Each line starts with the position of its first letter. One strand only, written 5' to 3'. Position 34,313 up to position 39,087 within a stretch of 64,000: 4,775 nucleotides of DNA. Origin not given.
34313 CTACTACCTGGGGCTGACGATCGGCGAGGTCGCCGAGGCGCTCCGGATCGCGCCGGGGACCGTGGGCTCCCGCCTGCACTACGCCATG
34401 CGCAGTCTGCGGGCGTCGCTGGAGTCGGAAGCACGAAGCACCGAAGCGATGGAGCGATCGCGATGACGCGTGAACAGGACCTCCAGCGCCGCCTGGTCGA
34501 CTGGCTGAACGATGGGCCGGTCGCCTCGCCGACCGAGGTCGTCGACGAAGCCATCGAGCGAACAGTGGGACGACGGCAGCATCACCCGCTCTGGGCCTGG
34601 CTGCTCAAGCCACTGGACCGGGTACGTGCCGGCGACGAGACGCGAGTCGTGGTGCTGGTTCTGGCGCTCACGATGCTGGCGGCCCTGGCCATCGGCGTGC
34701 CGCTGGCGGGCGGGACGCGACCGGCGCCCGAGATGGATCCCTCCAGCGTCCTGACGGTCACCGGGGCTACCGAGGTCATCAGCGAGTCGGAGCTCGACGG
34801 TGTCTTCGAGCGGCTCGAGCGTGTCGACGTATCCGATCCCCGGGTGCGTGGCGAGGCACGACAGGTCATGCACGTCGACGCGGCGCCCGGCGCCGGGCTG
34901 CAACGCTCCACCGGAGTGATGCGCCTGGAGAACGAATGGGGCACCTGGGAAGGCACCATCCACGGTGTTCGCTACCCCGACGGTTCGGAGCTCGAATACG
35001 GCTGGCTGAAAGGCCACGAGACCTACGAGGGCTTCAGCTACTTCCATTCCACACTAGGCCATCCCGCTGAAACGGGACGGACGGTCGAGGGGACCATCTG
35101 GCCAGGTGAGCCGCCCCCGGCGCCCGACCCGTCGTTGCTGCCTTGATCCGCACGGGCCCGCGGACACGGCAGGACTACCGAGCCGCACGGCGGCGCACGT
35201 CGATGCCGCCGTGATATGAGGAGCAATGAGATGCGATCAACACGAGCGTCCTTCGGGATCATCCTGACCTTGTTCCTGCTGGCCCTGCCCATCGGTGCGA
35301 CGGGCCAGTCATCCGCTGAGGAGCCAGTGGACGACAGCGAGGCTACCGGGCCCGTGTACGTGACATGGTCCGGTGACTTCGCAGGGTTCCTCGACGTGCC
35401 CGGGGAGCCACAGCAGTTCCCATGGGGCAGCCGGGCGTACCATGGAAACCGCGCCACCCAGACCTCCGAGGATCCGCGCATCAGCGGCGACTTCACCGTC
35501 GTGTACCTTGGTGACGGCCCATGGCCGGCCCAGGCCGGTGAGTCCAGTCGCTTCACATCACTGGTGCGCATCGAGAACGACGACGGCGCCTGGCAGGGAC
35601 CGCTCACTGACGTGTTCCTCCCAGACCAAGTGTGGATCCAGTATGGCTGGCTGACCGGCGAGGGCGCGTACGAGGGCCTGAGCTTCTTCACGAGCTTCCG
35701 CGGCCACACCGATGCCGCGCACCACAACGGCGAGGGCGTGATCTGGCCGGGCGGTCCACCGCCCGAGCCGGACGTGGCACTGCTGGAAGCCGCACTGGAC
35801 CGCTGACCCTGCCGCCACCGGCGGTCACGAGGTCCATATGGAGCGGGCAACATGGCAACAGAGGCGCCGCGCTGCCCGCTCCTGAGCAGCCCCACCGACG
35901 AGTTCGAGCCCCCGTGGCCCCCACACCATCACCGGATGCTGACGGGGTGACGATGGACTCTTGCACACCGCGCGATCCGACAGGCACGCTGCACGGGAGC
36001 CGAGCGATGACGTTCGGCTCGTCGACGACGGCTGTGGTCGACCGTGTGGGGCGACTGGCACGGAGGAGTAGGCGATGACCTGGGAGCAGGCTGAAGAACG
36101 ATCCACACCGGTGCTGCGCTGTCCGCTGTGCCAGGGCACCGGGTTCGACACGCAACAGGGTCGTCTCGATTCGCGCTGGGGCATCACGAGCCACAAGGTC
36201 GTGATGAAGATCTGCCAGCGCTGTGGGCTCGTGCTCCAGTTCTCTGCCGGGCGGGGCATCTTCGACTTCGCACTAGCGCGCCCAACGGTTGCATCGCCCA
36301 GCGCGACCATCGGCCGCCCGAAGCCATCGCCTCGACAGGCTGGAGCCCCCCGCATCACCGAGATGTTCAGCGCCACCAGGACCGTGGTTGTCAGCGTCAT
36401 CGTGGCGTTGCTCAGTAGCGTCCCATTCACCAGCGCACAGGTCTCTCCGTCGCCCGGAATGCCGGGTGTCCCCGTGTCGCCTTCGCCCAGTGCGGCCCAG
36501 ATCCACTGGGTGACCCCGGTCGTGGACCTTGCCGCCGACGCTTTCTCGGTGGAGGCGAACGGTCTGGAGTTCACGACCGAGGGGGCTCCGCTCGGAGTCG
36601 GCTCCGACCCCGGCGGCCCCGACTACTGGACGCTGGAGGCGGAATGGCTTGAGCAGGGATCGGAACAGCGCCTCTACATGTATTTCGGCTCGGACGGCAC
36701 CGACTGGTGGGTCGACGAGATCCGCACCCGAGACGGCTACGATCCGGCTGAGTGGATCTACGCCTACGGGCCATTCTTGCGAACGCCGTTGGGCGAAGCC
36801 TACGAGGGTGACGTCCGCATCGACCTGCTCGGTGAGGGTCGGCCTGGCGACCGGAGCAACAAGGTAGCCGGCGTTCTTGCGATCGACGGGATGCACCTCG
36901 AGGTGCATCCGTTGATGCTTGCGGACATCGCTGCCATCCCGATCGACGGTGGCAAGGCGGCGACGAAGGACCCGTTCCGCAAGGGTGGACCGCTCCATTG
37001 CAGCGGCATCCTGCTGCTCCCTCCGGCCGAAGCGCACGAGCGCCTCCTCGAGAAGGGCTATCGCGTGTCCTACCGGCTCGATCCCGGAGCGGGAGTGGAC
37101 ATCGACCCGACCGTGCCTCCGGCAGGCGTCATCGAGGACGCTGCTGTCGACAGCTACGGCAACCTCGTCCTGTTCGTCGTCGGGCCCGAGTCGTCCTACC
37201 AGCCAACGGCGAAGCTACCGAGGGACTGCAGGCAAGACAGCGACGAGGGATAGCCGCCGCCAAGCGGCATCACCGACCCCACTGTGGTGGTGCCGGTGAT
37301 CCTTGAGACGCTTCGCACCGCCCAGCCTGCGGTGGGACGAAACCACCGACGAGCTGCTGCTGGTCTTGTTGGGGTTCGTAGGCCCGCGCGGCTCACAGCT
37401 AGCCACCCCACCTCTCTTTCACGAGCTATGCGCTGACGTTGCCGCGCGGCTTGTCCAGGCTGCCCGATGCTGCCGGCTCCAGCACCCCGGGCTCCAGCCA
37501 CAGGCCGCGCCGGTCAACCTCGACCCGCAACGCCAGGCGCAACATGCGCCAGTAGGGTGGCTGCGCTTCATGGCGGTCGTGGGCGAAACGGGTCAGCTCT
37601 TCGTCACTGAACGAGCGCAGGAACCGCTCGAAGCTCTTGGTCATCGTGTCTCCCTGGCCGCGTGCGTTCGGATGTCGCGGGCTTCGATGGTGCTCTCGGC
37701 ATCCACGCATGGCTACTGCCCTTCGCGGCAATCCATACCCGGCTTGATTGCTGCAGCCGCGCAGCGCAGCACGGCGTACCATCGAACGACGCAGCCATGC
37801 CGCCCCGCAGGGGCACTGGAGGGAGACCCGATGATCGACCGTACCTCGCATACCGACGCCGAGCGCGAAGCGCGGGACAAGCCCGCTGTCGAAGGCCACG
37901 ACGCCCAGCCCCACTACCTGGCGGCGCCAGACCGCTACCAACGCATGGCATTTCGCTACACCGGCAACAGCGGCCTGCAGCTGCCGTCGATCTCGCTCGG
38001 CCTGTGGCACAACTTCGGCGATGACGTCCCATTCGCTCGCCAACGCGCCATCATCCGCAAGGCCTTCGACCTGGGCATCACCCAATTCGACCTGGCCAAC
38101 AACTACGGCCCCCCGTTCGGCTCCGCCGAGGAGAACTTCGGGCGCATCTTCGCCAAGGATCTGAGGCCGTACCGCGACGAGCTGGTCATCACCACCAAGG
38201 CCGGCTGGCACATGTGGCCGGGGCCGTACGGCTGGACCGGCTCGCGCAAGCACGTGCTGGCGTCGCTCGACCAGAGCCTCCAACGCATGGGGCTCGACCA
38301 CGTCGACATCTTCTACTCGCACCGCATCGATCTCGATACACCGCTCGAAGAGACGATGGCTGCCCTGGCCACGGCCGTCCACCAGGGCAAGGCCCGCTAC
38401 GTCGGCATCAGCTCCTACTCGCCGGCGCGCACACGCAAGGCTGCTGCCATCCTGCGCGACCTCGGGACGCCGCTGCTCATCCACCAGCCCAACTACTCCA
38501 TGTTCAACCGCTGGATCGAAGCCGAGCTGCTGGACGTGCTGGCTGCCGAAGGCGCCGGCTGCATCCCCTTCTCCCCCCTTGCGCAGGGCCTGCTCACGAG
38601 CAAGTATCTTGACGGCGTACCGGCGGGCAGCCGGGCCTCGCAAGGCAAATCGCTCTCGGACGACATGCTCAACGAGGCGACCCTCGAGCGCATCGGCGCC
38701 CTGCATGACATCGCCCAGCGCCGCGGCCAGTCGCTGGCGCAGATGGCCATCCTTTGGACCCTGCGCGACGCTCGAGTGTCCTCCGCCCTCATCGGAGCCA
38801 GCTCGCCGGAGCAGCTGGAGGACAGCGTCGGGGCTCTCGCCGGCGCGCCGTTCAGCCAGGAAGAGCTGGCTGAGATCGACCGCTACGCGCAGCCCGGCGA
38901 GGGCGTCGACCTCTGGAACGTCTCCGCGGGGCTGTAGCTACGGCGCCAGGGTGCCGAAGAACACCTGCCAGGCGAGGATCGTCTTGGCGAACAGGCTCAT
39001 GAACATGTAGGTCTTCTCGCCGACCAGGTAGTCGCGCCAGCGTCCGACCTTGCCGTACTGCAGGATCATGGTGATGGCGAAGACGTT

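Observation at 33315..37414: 4.1-kb segment bounded by a 15-bp direct repeat of the tRNA-His 3' end: integrase-less islet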

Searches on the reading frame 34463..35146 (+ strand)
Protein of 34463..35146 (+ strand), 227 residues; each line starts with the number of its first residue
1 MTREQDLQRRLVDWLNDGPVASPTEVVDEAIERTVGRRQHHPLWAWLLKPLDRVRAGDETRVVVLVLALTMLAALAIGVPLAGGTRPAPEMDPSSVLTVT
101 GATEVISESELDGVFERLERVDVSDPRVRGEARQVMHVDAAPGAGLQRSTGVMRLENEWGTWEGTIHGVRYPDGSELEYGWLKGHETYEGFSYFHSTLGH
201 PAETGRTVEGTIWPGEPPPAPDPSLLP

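Call 9: search_protein_families(library=pfam, proteins=[window:34463-35146:+], max_evalue=0.01)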
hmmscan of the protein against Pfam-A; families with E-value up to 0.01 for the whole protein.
window:34463-35146:+ (227 aa): 0 families

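Call 11: find_encoding_contigs(protein=window:34463-35146:+, flank=10000, max_places=10)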
Protein window:34463-35146:+ (227 aa): no gene with exactly this product is on record in the collection.

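Call 59: find_related_loci(query=window:34463-35146:+, collection=metagenome_contigs, flank=8000)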
Query window:34463-35146:+ (227 aa) in metagenome_contigs; peptide patterns used: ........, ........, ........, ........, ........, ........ (x = any residue, [..] = any of these).
132 stretches matched a pattern; 8 encode a relative of the query (tblastn E <= 1e-3); 8 distinct loci.
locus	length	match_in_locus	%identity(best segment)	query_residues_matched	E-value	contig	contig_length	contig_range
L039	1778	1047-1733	73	1-227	8e-116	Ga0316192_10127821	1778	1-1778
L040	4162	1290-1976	79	1-227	2e-107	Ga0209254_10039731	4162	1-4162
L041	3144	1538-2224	72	1-227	5e-106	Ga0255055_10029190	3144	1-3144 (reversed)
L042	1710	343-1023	78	1-227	3e-105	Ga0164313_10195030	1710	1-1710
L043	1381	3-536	83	52-227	3e-85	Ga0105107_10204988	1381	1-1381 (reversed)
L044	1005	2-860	81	125-227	3e-40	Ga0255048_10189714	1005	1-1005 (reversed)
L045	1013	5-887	83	97-227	1e-33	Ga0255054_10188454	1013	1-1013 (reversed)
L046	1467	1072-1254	84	1-61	3e-31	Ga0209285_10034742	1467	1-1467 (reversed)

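Call 74: search_protein_families(library=ncbifam, proteins=[window:34463-35146:+], max_evalue=0.01)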
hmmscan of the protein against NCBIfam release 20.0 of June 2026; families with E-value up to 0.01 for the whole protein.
window:34463-35146:+ (227 aa): 0 families

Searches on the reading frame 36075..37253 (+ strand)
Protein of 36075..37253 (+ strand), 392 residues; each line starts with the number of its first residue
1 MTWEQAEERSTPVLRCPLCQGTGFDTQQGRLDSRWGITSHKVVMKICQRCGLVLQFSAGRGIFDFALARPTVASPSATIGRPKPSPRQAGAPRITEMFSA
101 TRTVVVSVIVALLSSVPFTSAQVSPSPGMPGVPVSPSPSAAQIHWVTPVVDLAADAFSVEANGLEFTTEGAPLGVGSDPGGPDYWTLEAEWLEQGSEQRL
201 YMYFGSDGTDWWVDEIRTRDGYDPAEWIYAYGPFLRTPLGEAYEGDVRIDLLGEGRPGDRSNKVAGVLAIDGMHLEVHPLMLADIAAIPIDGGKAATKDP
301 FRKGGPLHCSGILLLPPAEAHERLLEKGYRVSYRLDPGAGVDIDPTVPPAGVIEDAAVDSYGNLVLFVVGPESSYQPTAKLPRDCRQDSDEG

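Call 9: search_protein_families(library=pfam, proteins=[window:36075-37253:+], max_evalue=0.01)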
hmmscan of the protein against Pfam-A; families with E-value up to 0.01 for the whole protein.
window:36075-37253:+ (392 aa): 0 families

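Call 46: find_homologous_proteins(query=window:36075-37253:+, max_evalue=0.00001)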
Query window:36075-37253:+ (392 aa): 46 proteins with E <= 0.00001 among 8000 candidates.
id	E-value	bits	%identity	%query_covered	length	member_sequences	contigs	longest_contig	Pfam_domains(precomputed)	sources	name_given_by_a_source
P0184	1.2e-266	902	100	100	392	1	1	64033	PF27302.1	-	-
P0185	4.9e-160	551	83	75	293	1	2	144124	-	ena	-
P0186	3.4e-148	512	78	75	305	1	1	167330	-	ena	-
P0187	2.1e-130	453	74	62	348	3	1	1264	-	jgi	jgi:hypothetical protein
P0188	3.4e-127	443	68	77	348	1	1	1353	-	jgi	jgi:hypothetical protein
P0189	1.5e-124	434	68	75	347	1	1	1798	-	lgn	-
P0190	6.8e-120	419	63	77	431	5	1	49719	-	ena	-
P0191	1.2e-119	418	69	70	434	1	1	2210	-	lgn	-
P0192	8.8e-119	415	69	72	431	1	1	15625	-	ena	-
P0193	7.1e-118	412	68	72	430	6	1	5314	-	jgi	jgi:hypothetical protein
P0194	2.9e-117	410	67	73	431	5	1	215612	-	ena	-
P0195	2.2e-116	407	68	71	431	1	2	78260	-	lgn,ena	-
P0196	5.6e-116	406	67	72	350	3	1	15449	-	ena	-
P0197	4.9e-115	403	66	73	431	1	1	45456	-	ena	-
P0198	6.6e-115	402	67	72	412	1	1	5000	-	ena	-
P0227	1.2e-37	148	43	52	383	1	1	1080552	PF13490.12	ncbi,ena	-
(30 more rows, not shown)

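Call 47: find_encoding_contigs(protein=P0185, flank=10000, max_places=3)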
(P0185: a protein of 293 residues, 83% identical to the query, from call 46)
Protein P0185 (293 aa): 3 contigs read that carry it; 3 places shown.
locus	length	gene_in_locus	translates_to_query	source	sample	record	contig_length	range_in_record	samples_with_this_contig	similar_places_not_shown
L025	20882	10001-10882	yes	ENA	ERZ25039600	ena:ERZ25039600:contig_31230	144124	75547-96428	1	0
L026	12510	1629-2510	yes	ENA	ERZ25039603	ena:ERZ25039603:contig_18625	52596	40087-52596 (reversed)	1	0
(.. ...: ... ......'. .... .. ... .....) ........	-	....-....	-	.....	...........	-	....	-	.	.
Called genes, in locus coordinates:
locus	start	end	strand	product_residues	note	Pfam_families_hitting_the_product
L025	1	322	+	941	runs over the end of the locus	PF00218:IGPS, PF00697:PRAI, PF00291:PALP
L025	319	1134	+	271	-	PF00290:Trp_syntA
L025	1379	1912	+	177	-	-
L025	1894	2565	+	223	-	-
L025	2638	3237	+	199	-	-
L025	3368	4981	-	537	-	PF00704:Glyco_hydro_18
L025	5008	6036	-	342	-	PF00459:Inositol_P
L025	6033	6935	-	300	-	PF08501:Shikimate_dh_N, PF01488:Shikimate_DH (weak), PF18317:SDH_C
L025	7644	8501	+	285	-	-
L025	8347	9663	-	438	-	-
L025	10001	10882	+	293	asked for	-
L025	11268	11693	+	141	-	PF00027:cNMP_binding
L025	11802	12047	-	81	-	-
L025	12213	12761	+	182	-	-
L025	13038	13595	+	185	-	-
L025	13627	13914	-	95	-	-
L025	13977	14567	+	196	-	-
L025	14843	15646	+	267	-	PF00589:Phage_integrase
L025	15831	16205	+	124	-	PF00210:Ferritin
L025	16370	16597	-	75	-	-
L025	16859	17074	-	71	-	-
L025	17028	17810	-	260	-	-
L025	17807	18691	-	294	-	PF02737:3HCDH_N (weak), PF03446:NAD_binding_2, PF03807:F420_oxidored, PF14833:NAD_binding_11 (faint)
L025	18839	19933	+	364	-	PF07632:Sde182_NH-like (faint), PF01156:IU_nuc_hydro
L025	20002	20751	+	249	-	PF00392:GntR, PF07702:UTRA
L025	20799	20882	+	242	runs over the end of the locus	PF13416:SBP_bac_8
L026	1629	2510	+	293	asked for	-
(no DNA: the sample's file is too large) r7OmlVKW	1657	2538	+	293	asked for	-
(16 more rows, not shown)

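Call 48: find_encoding_contigs(protein=P0186, flank=10000, max_places=3)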
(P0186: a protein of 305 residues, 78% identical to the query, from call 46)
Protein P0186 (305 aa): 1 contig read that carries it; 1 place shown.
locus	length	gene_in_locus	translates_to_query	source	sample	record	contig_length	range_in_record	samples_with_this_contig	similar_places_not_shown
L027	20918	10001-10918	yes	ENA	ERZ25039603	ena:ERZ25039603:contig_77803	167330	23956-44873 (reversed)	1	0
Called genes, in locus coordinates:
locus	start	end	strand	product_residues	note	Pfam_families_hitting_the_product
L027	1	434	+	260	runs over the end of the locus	PF13360:PQQ_2 (faint)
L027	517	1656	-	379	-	-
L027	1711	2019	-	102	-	-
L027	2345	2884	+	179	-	PF04542:Sigma70_r2, PF08281:Sigma70_r4_2, PF04545:Sigma70_r4 (weak)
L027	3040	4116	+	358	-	-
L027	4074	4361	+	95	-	-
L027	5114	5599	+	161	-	-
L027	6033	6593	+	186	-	-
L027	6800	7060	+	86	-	-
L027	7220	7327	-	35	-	-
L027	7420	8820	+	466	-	PF00561:Abhydrolase_1, PF12146:Hydrolase_4, PF00211:Guanylate_cyc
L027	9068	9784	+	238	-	-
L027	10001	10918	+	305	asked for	-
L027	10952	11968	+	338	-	PF00296:Bac_luciferase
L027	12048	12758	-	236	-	-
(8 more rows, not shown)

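Call 74: search_protein_families(library=ncbifam, proteins=[window:36075-37253:+], max_evalue=0.01)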
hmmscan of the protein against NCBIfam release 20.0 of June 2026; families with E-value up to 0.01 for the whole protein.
window:36075-37253:+ (392 aa): 0 families

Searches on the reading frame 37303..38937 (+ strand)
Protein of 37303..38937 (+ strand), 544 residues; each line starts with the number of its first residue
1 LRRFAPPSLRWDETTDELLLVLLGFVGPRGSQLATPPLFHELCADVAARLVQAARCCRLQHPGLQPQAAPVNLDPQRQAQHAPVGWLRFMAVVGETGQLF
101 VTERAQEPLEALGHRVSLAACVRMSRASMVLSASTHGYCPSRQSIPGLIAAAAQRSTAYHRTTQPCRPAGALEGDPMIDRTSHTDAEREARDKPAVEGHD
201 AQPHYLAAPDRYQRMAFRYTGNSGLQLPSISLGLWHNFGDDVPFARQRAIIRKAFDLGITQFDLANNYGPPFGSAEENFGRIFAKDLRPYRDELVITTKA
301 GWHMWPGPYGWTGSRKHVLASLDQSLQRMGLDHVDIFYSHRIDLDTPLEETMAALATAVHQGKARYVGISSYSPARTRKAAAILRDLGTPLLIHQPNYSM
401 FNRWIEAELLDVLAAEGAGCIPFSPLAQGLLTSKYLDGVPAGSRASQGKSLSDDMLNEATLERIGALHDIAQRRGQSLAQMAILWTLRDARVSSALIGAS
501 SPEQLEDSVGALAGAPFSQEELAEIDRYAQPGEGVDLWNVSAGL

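Call 9: search_protein_families(library=pfam, proteins=[window:37303-38937:+], max_evalue=0.01)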
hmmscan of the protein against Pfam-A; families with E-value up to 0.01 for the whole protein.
window:37303-38937:+ (544 aa): 1 family
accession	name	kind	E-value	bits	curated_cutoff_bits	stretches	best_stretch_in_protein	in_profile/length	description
PF00248.27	Aldo_ket_red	-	4.1e-71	239.9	24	1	230-527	2-288/291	Aldo/keto reductase family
